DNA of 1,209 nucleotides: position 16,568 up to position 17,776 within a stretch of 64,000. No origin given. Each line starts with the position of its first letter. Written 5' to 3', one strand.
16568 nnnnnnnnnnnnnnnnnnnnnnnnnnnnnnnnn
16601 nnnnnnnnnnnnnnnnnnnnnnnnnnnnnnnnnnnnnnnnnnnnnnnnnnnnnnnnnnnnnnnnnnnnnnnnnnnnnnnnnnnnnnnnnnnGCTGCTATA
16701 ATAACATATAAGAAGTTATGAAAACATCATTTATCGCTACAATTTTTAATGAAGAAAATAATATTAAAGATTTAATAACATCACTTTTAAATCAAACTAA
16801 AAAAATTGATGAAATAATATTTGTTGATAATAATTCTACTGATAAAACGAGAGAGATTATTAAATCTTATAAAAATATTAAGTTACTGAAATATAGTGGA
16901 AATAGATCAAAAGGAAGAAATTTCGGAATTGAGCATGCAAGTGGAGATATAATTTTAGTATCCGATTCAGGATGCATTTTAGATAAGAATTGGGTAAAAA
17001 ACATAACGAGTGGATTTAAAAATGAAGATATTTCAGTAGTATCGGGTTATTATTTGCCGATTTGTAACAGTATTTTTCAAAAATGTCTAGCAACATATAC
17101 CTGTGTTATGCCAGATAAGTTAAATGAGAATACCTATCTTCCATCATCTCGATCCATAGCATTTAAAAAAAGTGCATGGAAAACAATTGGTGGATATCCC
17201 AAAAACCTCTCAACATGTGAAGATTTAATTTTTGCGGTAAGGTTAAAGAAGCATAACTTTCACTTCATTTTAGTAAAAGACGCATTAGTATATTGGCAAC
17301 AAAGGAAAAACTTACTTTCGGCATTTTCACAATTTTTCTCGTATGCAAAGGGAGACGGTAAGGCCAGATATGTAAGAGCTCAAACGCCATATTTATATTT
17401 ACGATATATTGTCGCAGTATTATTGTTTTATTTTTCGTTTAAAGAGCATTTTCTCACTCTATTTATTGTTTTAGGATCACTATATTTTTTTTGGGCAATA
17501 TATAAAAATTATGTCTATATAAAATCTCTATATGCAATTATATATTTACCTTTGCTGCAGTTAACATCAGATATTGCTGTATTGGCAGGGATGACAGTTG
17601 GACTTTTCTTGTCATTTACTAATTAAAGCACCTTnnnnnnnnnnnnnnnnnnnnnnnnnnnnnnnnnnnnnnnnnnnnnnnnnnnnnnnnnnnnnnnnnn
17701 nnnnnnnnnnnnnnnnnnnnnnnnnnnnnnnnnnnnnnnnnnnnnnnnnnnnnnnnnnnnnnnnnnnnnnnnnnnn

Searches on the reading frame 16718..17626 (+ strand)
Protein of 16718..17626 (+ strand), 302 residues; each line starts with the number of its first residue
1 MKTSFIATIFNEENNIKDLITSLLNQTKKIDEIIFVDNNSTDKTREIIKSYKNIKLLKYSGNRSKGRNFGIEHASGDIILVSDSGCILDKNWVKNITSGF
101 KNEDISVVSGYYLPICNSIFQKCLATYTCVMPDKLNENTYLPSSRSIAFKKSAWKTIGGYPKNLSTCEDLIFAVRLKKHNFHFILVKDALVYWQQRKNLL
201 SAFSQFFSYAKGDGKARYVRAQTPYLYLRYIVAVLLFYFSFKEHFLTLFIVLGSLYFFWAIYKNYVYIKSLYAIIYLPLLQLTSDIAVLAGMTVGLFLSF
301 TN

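Call 6: search_protein_families(library=pfam, proteins=[window:16718-17626:+], max_evalue=0.01)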
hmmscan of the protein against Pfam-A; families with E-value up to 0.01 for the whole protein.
window:16718-17626:+ (302 aa): 6 families
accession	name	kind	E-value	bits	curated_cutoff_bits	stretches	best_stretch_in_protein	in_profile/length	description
PF00535.33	Glycos_transf_2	-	7.7e-26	91.5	23.3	1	4-110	1-113/168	Glycosyl transferase family 2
PF10111.15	Glyco_tranf_2_2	-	1.3e-12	48.3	27.3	1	7-208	4-233/276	Glycosyltransferase like family 2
PF13641.12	Glyco_tranf_2_3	-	2.6e-12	47.7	27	1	4-205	4-223/230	Glycosyltransferase like family 2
PF13632.12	Glyco_trans_2_3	-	7.4e-06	26.3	27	1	145-259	75-196/198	Glycosyl transferase family group 2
PF13506.12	Glyco_transf_21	-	0.00025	21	21.7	1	71-207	26-166/174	Glycosyl transferase family 21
PF13704.12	Glyco_tranf_2_4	-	0.00038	21.3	27.5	1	17-65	4-54/98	Glycosyl transferase family 2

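Call 13: search_protein_families(library=ncbifam, proteins=[window:16718-17626:+], max_evalue=0.01)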
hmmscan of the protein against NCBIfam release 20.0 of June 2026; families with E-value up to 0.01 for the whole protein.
window:16718-17626:+ (302 aa): 18 families
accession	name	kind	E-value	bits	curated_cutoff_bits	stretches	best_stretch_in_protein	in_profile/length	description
TIGR04283.1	glyco_like_mftF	equivalog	2e-20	73.3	182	1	4-190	2-182/221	TIGR04283 family arsenosugar biosynthesis glycosyltransferase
TIGR03965.1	mycofact_glyco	equivalog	2.5e-14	53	280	1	11-214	84-301/467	mycofactocin biosynthesis glycosyltransferase MftF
NF041875.1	EPS_EpsD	equivalog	1e-13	51.4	370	1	10-204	8-217/325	exopolysaccharide biosynthesis glycosyltransferase EpsD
TIGR03937.1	PgaC_IcaA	equivalog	2e-13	50.1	422.3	1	3-104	47-155/407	poly-beta-1,6-N-acetyl-D-glucosamine synthase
NF007482.0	PRK10073.1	equivalog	2.3e-11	43.3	423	1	2-98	7-108/334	glycosyltransferase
NF038302.1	EPS_HpsE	equivalog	3.2e-11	42.8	300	1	8-98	8-109/307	hormogonium polysaccharide biosynthesis glycosyltransferase HpsE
NF041394.1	GtaseAglG_Halo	equivalog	1.5e-08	34.3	440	1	4-114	4-121/304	glucosyl-dolichyl phosphate glucuronosyltransferase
NF047683.1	TeichurnBiosyTuaG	equivalog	2.1e-08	34.1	400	1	4-86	9-97/252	teichuronic acid biosynthesis protein TuaG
TIGR03111.1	glyc2_xrt_Gpos1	hypoth_equivalog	2.2e-08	33.3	363.95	1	5-119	53-176/439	TIGR03111 family XrtG-associated glycosyltransferase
NF053739.1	GlytfEpsEBac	equivalog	3.9e-08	32.6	450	1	2-190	2-199/265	glycosyltransferase EpsE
NF047588.1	GlcsyltransPgfSStrep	equivalog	6.7e-08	32.1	500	1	1-111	1-120/308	glycosyltransferase PgfS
NF038299.1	EPS_HpsN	equivalog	5.8e-07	28.8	425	1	3-111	3-118/317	hormogonium polysaccharide biosynthesis glycosyltransferase HpsN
NF050050.1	ProtGlycPglI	equivalog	1.4e-05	24.6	500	1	3-93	4-101/306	GalNAc(5)-diNAcBac-PP-undecaprenol beta-1,3-glucosyltransferase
NF045692.1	OglycostaseCruG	equivalog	2.1e-05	23.6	600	1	3-52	43-92/386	2'-O-glycosyltransferase CruG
TIGR04195.1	S_glycosyl_SunS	equivalog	0.00029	19.8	350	1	9-84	65-140/421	SunS family peptide S-glycosyltransferase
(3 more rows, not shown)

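Call 22: search_solved_structures(query=window:16718-17626:+, max_evalue=0.001)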
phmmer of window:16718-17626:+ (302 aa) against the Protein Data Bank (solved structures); distinct sequences matched with E-value up to 0.001: 10.
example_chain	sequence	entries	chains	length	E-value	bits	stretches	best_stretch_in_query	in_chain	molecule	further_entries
5tze_C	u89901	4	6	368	3.1e-09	39.8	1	1-196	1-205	Glycosyl transferase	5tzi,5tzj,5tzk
5tz8_A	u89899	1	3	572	7.8e-09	38.4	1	1-195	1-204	Glycosyl transferase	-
5hea_A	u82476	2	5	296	5.5e-07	32.4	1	4-101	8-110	Putative glycosyltransferase (GalT1)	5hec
6p61_A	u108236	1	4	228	6.1e-07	32.2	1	4-113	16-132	Glycosyltransferase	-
6h1j_A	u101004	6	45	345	9.7e-07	31.6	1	2-185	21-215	Probable ss-1,3-N-acetylglucosaminyltransferase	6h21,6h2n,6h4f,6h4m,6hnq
22ao_A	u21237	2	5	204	1.6e-06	30.9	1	9-98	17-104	GmaR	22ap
5mlz_A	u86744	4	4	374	0.00017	24.2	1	1-112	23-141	Dolichol monophosphate mannose synthase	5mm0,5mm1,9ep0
3bcv_A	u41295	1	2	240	0.00039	23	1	2-92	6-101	Putative glycosyltransferase protein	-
8viw_A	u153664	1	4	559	0.00053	22.6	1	4-89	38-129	Heparosan synthase B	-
8vh7_A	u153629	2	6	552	0.00053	22.6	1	4-89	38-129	Heparosan synthase B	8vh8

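Call 50: search_solved_structures(query=A3, max_evalue=0.01, show_alignments=0)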
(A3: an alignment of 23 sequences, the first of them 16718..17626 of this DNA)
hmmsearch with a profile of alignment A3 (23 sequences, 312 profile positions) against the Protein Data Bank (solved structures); distinct sequences matched with E-value up to 0.01: 35.
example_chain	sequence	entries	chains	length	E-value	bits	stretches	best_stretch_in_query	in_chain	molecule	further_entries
5tze_C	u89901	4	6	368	3.7e-17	65.7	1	1-203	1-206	Glycosyl transferase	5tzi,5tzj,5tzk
5tz8_A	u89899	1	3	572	1e-16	64.3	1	1-203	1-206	Glycosyl transferase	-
2z87_A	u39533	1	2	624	7.2e-15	58.2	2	8-179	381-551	Chondroitin synthase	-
2z86_A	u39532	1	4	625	7.3e-15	58.2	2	8-179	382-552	Chondroitin synthase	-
6h1j_A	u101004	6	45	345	8.9e-14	54.6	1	2-185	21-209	Probable ss-1,3-N-acetylglucosaminyltransferase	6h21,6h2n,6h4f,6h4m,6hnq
8bz4_A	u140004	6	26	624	8.5e-13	51.4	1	2-116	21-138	Glycosyltransferase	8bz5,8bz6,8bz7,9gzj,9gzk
8bz8_A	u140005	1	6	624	8.6e-13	51.4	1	2-116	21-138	Glycosyltransferase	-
5hea_A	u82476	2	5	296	1.1e-11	47.8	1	3-114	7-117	Putative glycosyltransferase (GalT1)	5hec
6yv7_B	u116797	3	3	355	4.1e-11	45.9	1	3-170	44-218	Glycosyl transferase, family 2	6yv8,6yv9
6yv7_A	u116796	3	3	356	4.1e-11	45.9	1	3-170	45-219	Glycosyl transferase, family 2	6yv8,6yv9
8vh7_A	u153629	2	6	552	3.3e-10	42.9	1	3-106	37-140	Heparosan synthase B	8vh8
8viw_A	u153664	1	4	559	3.3e-10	42.9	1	3-106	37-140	Heparosan synthase B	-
6p61_A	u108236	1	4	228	6.8e-10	41.8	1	3-119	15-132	Glycosyltransferase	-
22ao_A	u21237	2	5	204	3.6e-09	39.5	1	6-110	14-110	GmaR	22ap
9omj_A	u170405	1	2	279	4.9e-09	39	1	3-116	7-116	Glycosyltransferase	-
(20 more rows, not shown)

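Call 60: predict_structure(protein=window:16718-17626:+)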
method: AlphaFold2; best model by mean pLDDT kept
length: 302 residues; sequences in the alignment: 1
mean_pLDDT: 42.4   pTM: 0.28
mean pLDDT of the five models: 42.4, 39.9, 36.6, 36.2, 34.3
residues with pLDDT >= 90: 0; 70-90: 15; 50-70: 58; < 50: 229
segments of 3 or more residues with pLDDT < 50: 1-4, 59-240, 263-282, 295-302
pLDDT, mean of each block of 10 residues (from residue 1): 49 59 57 61 78 65 32 29 31 32 30 27 27 31 30 31 36 41 44 42 33 36 40 46 49 53 45 44 49 46 38
secondary structure, 60 per line:
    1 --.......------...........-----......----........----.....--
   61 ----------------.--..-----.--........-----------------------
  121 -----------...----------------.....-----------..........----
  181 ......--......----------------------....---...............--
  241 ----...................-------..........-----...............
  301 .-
elements in order: E3-9 H16-26 E32-37 H42-49 E54-58 H90-97 H151-155 E170-176 E181-186 E189-194 E217-220 H224-238 H245-263 H271-280 H286-301
